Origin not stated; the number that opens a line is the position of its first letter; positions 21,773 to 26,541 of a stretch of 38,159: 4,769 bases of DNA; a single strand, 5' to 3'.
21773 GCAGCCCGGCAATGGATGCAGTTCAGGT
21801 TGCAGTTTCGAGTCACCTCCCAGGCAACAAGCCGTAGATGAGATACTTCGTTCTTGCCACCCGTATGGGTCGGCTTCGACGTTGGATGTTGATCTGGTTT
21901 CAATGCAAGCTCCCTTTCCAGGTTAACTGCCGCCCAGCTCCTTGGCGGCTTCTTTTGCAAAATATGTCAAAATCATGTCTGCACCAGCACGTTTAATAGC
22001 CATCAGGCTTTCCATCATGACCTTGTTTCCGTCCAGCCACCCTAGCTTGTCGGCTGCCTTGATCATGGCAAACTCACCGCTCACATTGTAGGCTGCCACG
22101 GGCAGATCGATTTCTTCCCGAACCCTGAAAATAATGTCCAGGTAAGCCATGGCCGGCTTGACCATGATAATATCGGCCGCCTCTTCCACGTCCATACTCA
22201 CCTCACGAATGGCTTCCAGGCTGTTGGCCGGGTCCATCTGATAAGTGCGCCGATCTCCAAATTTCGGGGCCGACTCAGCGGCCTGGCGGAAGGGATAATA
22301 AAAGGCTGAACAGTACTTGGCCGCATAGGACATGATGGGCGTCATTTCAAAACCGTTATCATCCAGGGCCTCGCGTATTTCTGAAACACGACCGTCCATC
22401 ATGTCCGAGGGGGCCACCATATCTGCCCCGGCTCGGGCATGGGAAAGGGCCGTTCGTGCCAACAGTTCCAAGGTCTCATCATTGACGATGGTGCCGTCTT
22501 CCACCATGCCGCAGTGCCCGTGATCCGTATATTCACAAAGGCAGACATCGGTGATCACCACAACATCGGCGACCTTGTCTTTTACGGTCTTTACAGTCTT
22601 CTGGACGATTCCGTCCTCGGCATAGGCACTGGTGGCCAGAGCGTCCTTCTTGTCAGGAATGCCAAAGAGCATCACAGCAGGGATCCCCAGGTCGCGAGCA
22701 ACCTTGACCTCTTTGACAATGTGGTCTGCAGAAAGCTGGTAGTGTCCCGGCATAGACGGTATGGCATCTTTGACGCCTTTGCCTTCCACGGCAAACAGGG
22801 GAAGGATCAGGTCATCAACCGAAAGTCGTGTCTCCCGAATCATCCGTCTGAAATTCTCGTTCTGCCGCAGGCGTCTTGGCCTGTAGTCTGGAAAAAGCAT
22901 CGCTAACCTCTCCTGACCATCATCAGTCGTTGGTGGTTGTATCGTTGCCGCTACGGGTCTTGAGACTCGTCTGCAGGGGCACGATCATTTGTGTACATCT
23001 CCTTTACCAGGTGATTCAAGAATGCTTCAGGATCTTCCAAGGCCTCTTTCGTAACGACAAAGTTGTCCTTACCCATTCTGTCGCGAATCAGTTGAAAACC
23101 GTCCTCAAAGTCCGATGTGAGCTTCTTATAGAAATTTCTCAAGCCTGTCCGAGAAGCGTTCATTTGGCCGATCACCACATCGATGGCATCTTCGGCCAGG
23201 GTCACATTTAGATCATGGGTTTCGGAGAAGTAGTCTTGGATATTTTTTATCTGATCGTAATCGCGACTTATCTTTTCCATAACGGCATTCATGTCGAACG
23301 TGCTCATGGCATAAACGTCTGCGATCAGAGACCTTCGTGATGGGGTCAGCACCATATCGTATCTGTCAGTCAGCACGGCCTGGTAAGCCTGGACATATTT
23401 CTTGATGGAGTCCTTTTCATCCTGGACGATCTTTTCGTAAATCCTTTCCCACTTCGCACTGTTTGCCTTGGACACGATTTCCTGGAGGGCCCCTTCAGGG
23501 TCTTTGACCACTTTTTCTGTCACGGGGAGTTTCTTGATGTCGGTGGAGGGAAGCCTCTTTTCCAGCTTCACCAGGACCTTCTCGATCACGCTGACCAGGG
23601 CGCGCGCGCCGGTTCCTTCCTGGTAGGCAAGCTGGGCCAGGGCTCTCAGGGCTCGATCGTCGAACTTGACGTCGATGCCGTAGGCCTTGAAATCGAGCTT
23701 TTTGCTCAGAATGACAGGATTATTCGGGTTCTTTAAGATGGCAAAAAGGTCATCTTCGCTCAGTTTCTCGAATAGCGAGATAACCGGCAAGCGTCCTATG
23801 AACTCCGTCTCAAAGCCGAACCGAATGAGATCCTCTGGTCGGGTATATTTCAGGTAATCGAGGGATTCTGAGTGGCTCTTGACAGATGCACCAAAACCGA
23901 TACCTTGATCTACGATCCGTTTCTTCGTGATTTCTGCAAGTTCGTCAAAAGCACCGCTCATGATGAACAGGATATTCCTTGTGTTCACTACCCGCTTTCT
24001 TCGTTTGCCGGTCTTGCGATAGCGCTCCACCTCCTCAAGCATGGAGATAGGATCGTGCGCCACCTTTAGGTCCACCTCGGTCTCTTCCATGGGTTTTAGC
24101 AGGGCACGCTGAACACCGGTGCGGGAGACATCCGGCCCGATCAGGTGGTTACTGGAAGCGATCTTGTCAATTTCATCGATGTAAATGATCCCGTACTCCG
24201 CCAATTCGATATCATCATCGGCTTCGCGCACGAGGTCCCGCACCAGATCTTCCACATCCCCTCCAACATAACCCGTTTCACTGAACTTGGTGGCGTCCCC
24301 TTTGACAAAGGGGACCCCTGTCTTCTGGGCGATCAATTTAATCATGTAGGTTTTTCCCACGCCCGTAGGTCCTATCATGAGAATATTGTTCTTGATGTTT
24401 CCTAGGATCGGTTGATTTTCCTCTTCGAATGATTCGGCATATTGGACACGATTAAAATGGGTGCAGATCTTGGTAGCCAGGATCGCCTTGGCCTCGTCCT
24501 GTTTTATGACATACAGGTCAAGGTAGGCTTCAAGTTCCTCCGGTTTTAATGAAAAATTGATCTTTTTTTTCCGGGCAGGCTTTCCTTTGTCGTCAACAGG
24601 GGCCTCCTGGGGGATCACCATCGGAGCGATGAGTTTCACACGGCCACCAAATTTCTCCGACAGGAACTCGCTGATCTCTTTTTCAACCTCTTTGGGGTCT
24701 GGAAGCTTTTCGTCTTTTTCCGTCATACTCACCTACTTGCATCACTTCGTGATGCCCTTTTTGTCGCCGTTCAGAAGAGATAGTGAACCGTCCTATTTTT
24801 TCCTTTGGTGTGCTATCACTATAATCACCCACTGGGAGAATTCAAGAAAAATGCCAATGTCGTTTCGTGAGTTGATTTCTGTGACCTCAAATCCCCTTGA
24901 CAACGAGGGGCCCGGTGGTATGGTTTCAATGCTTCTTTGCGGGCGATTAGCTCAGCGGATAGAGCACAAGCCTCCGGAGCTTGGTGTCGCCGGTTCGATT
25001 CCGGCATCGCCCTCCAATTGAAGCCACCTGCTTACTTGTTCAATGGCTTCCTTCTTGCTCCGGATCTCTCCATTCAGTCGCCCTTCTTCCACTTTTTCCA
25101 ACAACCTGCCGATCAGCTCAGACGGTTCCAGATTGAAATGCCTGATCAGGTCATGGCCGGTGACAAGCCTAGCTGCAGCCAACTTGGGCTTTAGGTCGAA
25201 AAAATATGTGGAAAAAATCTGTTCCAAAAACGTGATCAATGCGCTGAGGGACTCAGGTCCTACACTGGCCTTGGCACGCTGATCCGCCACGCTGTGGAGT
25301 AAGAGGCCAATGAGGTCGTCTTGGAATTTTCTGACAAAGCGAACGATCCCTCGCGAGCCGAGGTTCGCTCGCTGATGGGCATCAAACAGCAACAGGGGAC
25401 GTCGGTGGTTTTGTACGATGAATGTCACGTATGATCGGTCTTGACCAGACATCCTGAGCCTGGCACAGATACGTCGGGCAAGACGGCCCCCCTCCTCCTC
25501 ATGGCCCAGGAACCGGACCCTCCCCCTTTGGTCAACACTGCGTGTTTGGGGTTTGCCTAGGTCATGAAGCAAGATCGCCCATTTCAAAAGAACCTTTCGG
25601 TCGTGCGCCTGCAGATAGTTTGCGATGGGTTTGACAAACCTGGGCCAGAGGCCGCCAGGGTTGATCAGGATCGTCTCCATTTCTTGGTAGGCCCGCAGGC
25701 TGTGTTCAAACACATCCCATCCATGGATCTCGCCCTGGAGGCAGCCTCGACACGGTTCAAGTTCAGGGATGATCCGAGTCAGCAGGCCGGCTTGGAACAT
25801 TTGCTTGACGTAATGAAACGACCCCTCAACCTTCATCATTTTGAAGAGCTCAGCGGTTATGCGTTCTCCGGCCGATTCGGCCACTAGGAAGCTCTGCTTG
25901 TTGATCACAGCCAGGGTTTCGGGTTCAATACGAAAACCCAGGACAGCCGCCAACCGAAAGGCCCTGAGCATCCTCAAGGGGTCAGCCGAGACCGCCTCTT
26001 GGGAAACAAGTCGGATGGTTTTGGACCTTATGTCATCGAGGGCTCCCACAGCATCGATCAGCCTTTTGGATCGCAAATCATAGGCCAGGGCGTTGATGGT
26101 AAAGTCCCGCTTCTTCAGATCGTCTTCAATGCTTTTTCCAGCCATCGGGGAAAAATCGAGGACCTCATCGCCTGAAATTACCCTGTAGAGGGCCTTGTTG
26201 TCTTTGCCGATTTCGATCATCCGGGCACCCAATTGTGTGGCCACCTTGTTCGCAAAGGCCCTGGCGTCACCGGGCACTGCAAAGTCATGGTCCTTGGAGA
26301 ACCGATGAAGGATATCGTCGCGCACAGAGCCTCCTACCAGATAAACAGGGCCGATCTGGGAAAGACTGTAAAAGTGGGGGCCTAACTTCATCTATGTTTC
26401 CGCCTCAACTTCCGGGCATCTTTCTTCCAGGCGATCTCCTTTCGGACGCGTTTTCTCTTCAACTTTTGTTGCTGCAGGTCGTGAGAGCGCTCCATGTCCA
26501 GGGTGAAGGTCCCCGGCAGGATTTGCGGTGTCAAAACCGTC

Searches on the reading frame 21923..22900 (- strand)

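Call 70: search_protein_families(library=ncbifam, proteins=[window:21923-22900:-], max_evalue=0.00001)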
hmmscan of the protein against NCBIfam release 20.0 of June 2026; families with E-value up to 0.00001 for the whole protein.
window:21923-22900:- (325 aa): 2 families
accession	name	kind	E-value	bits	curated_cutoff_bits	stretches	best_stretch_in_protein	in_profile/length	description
NF006762.1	PRK09283.1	equivalog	1.8e-153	510.6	297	1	3-322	3-324/327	porphobilinogen synthase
NF009923.0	PRK13384.1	equivalog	3e-118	395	507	1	3-320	6-322/327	porphobilinogen synthase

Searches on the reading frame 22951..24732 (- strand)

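Call 70: search_protein_families(library=ncbifam, proteins=[window:22951-24732:-], max_evalue=0.00001)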
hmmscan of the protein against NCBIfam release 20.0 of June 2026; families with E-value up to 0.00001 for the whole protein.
window:22951-24732:- (593 aa): 15 families
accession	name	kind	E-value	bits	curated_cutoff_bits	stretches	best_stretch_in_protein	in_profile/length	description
NF003745.1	PRK05342.1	equivalog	1.5e-93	313.9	359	1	54-418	52-406/418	ATP-dependent Clp protease ATP-binding subunit ClpX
TIGR00382.1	clpX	equivalog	6.7e-87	292.1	370.75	1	51-412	56-408/414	ATP-dependent protease ATP-binding subunit ClpX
TIGR00390.1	hslU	equivalog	1.9e-53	182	362.45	3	63-171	2-104/441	ATP-dependent protease ATPase subunit HslU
TIGR02639.1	ClpA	equivalog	5.5e-12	44.7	993.15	1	245-388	589-712/734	ATP-dependent Clp protease ATP-binding subunit ClpA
NF003069.1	PRK03992.1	subfamily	1e-09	38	500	1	116-213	167-257/379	proteasome-activating nucleotidase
TIGR01241.2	FtsH_fam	equivalog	8.4e-09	34.7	600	1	111-192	192-267/598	ATP-dependent zinc metalloprotease FtsH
NF008004.0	PRK10733.1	equivalog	1e-08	33.7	1008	1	107-192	178-257/644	ATP-dependent zinc metalloprotease FtsH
TIGR01242.2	TIGR01242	subfamily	1.6e-08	34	500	1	116-215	150-242/362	proteasome-activating nucleotidase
NF047748.1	PrtsmActNtasePan1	equivalog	5e-08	32.4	750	1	115-214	183-275/405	proteasome-activating nucleotidase Pan1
NF047747.1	PrtsmActNtasePan2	equivalog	5.3e-08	32.5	700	1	116-213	187-277/397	proteasome-activating nucleotidase Pan2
TIGR03345.1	VI_ClpV1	equivalog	2.4e-07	29.4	884.95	0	305-390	749-831/852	type VI secretion system ATPase TssH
TIGR03346.1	chaperone_ClpB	equivalog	3e-07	29.2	1232.1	0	301-392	740-828/853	ATP-dependent chaperone ClpB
NF003229.0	PRK04195.1-5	equivalog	3.6e-07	29.3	280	1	75-193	19-117/413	replication factor C large subunit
TIGR01243.1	CDC48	subfamily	3.6e-07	28.9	802.65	1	116-208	214-300/733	CDC48 family AAA ATPase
NF008263.0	PRK11034.1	equivalog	7.4e-06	24.1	1350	0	303-389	632-714/758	ATP-dependent Clp protease ATP-binding subunit ClpA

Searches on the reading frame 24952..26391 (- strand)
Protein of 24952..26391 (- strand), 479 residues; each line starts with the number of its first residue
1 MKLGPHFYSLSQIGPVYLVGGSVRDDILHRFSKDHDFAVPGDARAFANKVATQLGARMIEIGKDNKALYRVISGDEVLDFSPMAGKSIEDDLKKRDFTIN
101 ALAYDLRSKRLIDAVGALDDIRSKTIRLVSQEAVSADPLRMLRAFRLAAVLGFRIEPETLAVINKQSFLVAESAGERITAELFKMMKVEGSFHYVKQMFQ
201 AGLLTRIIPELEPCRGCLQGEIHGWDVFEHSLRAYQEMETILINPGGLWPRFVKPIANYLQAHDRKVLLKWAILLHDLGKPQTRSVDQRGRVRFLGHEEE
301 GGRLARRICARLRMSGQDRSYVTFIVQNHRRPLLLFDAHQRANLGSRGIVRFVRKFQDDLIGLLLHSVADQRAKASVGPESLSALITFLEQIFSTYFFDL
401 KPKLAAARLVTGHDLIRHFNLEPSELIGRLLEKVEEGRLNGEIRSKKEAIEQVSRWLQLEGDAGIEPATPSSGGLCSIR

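Call 70: search_protein_families(library=ncbifam, proteins=[window:24952-26391:-], max_evalue=0.00001)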
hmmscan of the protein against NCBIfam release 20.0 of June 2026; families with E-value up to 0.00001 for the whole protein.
window:24952-26391:- (479 aa): 15 families
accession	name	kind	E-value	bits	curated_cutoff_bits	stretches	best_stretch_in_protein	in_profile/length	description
TIGR02692.1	tRNA_CCA_actino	equivalog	6.2e-47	160.3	438.8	1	16-457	30-465/466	CCA tRNA nucleotidyltransferase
NF009814.0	PRK13299.1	equivalog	2.1e-36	125.8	290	1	17-215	24-232/396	CCA tRNA nucleotidyltransferase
NF008137.0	PRK10885.1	equivalog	4.7e-33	114.6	451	2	16-220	3-219/409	multifunctional CCA addition/repair protein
TIGR01942.1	pcnB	subfamily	9.7e-26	90.5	305.65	1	16-212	32-242/425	polynucleotide adenylyltransferase PcnB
TIGR01693.1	UTase_glnD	equivalog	6.3e-23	80.9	519.4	1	77-373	281-561/850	[protein-PII] uridylyltransferase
NF009813.0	PRK13298.1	equivalog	1.9e-20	73.2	606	1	16-212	3-211/417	tRNA CCA-pyrophosphorylase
NF041569.1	A-tRNAntase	equivalog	5.1e-20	71.3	1440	1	15-211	481-695/880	A-adding tRNA nucleotidyltransferase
NF003467.0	PRK05092.1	equivalog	3.8e-19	68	959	1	89-378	361-637/940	[protein-PII] uridylyltransferase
NF009812.0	PRK13297.1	equivalog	1.4e-18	67.2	624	1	16-212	14-220/364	tRNA CCA-pyrophosphorylase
NF008634.1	PRK11623.1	equivalog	1.9e-18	66.3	702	1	87-209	157-281/469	polynucleotide adenylyltransferase PcnB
NF009811.0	PRK13296.1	equivalog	1.9e-13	50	469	1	16-183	3-182/360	CCA tRNA nucleotidyltransferase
NF002895.0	PRK03381.1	equivalog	5.7e-09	34.6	631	1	134-376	327-541/782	[protein-PII] uridylyltransferase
TIGR00277.1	HDIG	domain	2.2e-06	27.5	27.6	1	267-311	28-71/84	HDIG domain-containing metalloprotein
NF001366.0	PRK00275.1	equivalog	5.3e-06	24.6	1299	1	120-359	348-577/895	[protein-PII] uridylyltransferase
NF002837.0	PRK03059.1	equivalog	7.1e-06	24.4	1010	1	181-373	393-574/857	[protein-PII] uridylyltransferase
